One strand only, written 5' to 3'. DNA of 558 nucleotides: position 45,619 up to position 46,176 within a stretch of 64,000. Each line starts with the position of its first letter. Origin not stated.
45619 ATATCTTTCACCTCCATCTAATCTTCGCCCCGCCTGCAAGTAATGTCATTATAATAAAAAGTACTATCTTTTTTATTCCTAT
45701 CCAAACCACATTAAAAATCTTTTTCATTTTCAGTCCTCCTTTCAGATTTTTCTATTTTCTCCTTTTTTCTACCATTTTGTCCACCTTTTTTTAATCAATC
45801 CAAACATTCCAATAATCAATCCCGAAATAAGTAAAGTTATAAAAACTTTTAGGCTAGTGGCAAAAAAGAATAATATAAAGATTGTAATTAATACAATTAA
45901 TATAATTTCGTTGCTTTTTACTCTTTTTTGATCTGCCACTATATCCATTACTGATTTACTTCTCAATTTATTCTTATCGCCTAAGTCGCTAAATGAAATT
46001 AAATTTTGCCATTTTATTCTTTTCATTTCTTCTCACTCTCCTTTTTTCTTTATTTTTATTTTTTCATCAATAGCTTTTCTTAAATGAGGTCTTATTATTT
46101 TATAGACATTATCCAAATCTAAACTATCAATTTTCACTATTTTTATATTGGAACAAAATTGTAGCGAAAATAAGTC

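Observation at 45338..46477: Operon of five small proteins, four of them tiny transmembrane peptides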

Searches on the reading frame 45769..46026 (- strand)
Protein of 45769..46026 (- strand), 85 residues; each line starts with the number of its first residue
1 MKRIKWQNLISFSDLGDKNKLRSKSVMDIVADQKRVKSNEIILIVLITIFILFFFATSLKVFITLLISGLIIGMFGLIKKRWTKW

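Call 6: search_protein_families(library=pfam, max_evalue=0.1, proteins=[window:45769-46026:-])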
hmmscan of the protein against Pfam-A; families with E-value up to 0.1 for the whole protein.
window:45769-46026:- (85 aa): 2 families
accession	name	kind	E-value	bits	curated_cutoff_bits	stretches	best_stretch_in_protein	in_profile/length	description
PF03208.24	PRA1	-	0.009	16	30.1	1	33-79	86-133/143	PRA1 family protein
PF23868.1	Mmc1_C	-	0.096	12.7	27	1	43-85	121-162/175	Mmc1 C-terminal domain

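Call 9: search_protein_families(library=phrogs, max_evalue=0.1, proteins=[window:45769-46026:-])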
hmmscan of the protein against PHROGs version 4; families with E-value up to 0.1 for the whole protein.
window:45769-46026:- (85 aa): 1 family
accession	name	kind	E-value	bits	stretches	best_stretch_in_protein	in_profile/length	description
phrog_31897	-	unknown function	0.013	17.1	1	25-64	17-56/97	-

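Call 27: search_protein_families(library=padloc, max_evalue=0.1, proteins=[window:45769-46026:-])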
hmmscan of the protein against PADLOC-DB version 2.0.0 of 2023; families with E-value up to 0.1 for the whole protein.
window:45769-46026:- (85 aa): 0 families

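Call 28: search_protein_families(library=ncbifam, max_evalue=0.1, proteins=[window:45769-46026:-])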
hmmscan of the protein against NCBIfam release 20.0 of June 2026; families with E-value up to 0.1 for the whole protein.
window:45769-46026:- (85 aa): 2 families
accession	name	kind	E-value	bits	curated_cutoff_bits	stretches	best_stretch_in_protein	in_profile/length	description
NF010265.0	PRK13711.1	equivalog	0.047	13.8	164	1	1-66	1-67/115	P-type conjugative transfer protein TrbJ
NF010186.0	PRK13665.1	equivalog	0.081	12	393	1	40-82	10-51/328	flotillin-like protein FloA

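Call 47: find_homologous_proteins(query=A7, max_evalue=0.01)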
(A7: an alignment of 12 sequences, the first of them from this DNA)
Query A7 (12 sequences) (85 aa, profile of the alignment): 80 proteins with E <= 0.01 among 8000 candidates.
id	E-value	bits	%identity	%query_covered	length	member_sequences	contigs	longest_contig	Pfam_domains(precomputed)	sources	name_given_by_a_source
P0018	7.1e-37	144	73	100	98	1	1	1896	-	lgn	-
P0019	2.9e-36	142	63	86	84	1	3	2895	-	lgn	-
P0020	5.4e-36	141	71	93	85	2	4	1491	-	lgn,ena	-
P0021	3.9e-35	138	65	73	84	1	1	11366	-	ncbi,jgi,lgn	-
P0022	3.9e-35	138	81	93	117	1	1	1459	-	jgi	jgi:membrane associated rhomboid family serine protease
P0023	4.7e-35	138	64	93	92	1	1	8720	-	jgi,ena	-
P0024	1.7e-34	136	64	93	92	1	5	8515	-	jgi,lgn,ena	-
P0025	2.2e-34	136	65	73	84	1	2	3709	-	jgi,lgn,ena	-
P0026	3.0e-34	135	63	93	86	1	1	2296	-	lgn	-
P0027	7.5e-34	134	55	86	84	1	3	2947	-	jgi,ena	-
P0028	3.4e-33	132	100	100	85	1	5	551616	-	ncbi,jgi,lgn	-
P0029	3.6e-33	132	59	88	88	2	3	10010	-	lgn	-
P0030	4.4e-33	131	72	95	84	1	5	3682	-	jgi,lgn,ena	-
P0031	4.8e-33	131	67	93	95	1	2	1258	-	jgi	-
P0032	4.8e-33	131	61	93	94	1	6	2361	-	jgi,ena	-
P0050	2.5e-31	126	65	93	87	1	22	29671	-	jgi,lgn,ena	-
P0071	5.4e-27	112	53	100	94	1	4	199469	-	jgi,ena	-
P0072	7.7e-27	111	64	87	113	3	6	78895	-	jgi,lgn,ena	-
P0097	3.7e-13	68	43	33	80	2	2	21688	-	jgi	jgi:hypothetical protein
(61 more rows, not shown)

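Call 48: find_encoding_contigs(protein=P0071, flank=4000, max_places=2)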
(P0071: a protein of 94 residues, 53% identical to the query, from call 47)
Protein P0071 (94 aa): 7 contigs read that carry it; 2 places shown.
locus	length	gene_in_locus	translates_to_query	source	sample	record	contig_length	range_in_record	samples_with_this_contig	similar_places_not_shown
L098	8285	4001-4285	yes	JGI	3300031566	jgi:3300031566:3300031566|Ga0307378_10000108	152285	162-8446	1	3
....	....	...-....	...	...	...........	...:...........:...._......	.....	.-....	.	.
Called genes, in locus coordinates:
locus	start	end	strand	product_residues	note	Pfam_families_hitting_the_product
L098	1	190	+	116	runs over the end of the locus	?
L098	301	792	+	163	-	PF00293:NUDIX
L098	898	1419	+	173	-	PF00929:RNase_T (weak)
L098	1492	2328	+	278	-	PF02698:DUF218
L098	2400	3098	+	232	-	PF04191:PEMT, PF04140:ICMT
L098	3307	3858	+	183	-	-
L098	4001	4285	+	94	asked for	-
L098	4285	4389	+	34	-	-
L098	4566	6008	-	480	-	PF21799:MurD-like_N, PF08245:Mur_ligase_M, PF02875:Mur_ligase_C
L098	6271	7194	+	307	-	PF00890:FAD_binding_2 (faint), PF01134:GIDA (faint), PF03486:HI0933_like (faint), PF07992:Pyr_redox_2, PF13738:Pyr_redox_3, PF00070:Pyr_redox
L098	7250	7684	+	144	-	-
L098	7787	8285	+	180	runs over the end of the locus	-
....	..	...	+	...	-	-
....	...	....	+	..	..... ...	-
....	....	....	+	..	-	-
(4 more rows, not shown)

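Call 49: find_encoding_contigs(protein=P0072, flank=4000, max_places=2)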
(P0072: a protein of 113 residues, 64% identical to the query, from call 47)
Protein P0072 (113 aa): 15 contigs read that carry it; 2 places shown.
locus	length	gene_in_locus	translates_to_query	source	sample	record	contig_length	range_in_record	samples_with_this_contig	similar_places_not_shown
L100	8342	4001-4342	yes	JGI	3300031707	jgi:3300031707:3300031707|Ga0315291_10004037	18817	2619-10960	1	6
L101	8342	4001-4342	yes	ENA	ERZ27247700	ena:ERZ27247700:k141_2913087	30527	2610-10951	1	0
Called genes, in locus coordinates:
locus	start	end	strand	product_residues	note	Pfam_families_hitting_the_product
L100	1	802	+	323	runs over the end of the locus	PF02585:PIG-L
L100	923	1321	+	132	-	PF07883:Cupin_2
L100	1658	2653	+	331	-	PF01636:APH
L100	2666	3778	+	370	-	-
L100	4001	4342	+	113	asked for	-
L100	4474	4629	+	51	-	-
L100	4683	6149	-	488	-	PF21799:MurD-like_N (weak), PF08245:Mur_ligase_M, PF02875:Mur_ligase_C (weak)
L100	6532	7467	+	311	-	PF01134:GIDA (faint), PF01266:DAO (faint), PF03486:HI0933_like (faint), PF07992:Pyr_redox_2, PF13738:Pyr_redox_3, PF00070:Pyr_redox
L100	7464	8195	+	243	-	PF00005:ABC_tran, PF02463:SMC_N, PF20720:nSTAND3 (faint), PF13304:AAA_21 (faint)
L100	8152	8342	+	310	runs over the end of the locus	PF01458:SUFBD_core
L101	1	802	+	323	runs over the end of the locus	PF02585:PIG-L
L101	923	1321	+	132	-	PF07883:Cupin_2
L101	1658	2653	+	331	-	PF01636:APH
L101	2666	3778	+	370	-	-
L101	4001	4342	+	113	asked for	-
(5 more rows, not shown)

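Call 50: find_encoding_contigs(protein=P0097, flank=4000, max_places=2)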
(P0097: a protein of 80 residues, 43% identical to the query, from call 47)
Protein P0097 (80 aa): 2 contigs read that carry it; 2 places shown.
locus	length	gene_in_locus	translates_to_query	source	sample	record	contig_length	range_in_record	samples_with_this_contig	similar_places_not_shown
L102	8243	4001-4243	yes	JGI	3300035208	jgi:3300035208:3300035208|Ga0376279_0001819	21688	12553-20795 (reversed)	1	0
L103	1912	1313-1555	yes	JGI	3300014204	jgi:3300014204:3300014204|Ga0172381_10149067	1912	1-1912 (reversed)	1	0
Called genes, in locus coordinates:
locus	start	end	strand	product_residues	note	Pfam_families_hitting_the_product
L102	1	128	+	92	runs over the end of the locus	PF02001:DUF134, PF08281:Sigma70_r4_2 (weak)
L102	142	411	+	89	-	PF00085:Thioredoxin, PF13098:Thioredoxin_2 (faint), PF14595:Thioredoxin_9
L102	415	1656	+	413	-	-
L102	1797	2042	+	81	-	-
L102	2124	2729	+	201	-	-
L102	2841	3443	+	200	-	PF00990:GGDEF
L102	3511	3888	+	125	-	-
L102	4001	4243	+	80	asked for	-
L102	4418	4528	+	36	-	-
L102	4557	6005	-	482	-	PF21799:MurD-like_N, PF08245:Mur_ligase_M, PF02875:Mur_ligase_C (weak)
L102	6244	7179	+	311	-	PF00890:FAD_binding_2 (faint), PF01134:GIDA (faint), PF01946:Thi4 (faint), PF03486:HI0933_like (faint), PF07992:Pyr_redox_2, PF12831:FAD_oxidored (faint), PF13738:Pyr_redox_3, PF00070:Pyr_redox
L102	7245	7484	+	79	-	-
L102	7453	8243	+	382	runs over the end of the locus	PF02547:Queuosine_synth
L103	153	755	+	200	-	PF00990:GGDEF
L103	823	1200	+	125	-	-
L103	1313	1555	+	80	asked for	-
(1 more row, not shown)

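Call 51: find_encoding_contigs(protein=P0050, flank=4000, max_places=2)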
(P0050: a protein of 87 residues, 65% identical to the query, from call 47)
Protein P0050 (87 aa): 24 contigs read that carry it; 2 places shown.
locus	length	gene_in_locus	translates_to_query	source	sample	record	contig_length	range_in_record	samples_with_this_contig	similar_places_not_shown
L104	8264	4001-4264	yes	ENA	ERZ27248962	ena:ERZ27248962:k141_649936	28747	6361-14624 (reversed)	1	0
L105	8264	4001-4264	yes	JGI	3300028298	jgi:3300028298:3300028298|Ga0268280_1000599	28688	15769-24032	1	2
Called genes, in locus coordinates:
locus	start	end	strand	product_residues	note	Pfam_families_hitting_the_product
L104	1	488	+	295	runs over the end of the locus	PF01636:APH (weak)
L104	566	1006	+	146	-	-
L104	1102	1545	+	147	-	PF23477:zf_Tbcl_2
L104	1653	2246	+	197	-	PF12917:YfbR-like, PF13023:HD_3, PF01966:HD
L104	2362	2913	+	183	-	-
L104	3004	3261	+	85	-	-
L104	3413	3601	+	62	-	-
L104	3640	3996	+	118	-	-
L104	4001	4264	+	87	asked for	-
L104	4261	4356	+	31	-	-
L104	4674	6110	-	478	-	PF21799:MurD-like_N, PF08245:Mur_ligase_M, PF02875:Mur_ligase_C (weak)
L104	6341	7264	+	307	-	PF00890:FAD_binding_2 (faint), PF01134:GIDA (faint), PF03486:HI0933_like (faint), PF07992:Pyr_redox_2, PF12831:FAD_oxidored (faint), PF13738:Pyr_redox_3, PF00070:Pyr_redox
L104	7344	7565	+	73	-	-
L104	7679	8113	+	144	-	-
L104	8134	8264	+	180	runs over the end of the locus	-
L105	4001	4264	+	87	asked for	-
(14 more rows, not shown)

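Call 63: find_related_loci(query=A7, collection=viral_contigs, flank=5000)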
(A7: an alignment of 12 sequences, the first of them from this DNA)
Query A7 (85 aa) in viral_contigs; peptide patterns used: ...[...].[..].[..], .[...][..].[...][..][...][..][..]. (x = any residue, [..] = any of these).
600 stretches matched a pattern, but none encodes a relative of the query by tblastn (E <= 1e-3).

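Call 73: search_protein_families(library=pfam, alignment_id=A7, max_evalue=1)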
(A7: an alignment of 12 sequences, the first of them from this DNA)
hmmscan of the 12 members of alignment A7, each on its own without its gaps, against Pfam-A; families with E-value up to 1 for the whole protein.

A. member 1, seq(85 aa): 2 families
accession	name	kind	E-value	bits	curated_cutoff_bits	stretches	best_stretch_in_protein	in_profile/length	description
PF03208.24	PRA1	-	0.009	16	30.1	1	33-79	86-133/143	PRA1 family protein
PF23868.1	Mmc1_C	-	0.096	12.7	27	1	43-85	121-162/175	Mmc1 C-terminal domain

B. families by the number of members that match (of 12 scanned): 16 families
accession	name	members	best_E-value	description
PF03208.24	PRA1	8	0.007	PRA1 family protein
PF13398.12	Peptidase_M50B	2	0.012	Peptidase M50B-like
PF23868.1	Mmc1_C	2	0.053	Mmc1 C-terminal domain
PF25221.1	5TMH_Lnb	1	0.0031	Lnb transmembrane domain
PF05973.20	Gp49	1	0.014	Phage derived protein Gp49-like (DUF891)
PF13789.11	DUF4181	1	0.019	Domain of unknown function (DUF4181)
PF13726.12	Na_H_antiport_2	1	0.019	Na+-H+ antiporter family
PF06365.17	CD34_antigen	1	0.019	CD34/Podocalyxin family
PF12420.13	DUF3671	1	0.052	Fam-L, Fam-M like protein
PF09928.14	DUF2160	1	0.056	Predicted small integral membrane protein (DUF2160)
PF10745.14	DUF2530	1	0.056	Protein of unknown function (DUF2530)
PF10112.14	Halogen_Hydrol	1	0.06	5-bromo-4-chloroindolyl phosphate hydrolysis protein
PF20990.2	DUF2207_C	1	0.07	Predicted membrane protein (DUF2207) C-terminal domain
PF02931.28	Neur_chan_LBD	1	0.11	Neurotransmitter-gated ion-channel ligand binding domain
PF19119.5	DUF5803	1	0.16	Family of unknown function (DUF5803)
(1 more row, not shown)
